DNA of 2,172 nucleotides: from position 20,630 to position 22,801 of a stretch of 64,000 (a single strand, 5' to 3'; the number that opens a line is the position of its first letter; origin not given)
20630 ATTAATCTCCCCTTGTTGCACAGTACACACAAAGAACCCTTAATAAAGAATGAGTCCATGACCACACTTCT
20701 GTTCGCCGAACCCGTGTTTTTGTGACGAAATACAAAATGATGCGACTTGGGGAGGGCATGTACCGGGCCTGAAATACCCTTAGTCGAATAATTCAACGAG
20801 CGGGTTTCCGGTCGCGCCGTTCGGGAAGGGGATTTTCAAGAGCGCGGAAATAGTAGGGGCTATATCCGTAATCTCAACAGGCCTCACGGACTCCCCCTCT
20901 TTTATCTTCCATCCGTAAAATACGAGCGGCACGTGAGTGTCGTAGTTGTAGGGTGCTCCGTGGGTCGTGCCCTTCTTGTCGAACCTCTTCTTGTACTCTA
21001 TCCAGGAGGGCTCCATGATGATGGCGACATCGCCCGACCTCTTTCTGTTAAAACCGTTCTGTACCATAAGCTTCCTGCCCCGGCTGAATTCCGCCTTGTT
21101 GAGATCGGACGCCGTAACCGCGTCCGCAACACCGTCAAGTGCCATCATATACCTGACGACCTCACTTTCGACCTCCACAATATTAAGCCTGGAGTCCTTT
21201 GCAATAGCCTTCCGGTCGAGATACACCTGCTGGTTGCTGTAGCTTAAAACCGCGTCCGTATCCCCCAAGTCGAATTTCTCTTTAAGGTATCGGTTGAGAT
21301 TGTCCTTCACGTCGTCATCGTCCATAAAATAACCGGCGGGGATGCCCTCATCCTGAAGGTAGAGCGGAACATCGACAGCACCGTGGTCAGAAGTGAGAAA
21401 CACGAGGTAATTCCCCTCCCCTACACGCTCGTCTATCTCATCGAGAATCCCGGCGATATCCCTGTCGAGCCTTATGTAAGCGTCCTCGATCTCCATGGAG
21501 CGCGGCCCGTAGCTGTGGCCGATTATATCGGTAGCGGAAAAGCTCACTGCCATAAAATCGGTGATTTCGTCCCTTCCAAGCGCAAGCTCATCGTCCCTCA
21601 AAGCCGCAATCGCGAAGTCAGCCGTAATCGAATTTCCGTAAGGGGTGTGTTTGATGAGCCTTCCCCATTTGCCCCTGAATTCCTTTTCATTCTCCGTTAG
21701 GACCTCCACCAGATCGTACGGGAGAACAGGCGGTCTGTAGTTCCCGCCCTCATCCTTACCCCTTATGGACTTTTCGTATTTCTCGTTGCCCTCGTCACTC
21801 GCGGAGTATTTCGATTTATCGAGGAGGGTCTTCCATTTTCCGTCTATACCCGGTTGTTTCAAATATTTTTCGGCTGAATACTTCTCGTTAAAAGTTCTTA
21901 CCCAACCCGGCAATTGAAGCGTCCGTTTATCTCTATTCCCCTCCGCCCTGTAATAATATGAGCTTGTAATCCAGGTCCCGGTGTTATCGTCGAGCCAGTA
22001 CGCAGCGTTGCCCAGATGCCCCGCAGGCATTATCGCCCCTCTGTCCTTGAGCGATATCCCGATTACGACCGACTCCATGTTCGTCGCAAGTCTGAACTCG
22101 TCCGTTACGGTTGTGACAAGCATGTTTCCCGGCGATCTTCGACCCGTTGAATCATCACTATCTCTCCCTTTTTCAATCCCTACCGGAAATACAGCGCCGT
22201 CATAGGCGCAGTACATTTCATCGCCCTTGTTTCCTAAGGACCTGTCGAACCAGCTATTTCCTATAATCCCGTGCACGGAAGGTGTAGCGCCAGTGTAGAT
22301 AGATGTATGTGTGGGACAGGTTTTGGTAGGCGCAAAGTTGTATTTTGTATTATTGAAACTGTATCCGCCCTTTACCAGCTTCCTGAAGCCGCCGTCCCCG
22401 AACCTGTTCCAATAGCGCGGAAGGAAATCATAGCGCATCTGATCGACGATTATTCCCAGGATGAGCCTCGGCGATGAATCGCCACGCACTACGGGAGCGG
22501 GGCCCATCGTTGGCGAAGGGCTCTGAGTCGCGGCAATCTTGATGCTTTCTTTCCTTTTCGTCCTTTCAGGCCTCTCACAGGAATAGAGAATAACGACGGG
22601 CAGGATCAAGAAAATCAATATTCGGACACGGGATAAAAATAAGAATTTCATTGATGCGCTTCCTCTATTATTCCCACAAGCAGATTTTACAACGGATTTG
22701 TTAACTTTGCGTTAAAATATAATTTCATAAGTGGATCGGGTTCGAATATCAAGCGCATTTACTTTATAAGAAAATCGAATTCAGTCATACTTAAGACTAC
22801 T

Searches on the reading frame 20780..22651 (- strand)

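Call 63: search_protein_families(library=pfam, proteins=[window:20780-22651:-], max_evalue=0.001)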
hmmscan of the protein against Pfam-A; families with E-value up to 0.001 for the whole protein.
window:20780-22651:- (623 aa): 2 families
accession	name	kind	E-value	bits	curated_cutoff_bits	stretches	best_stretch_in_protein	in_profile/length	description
PF01663.27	Phosphodiest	-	1e-42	147.4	23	1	65-565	2-340/342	Type I phosphodiesterase / nucleotide pyrophosphatase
PF00884.28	Sulfatase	-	0.00059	19.7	25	0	556-606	249-300/301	Sulfatase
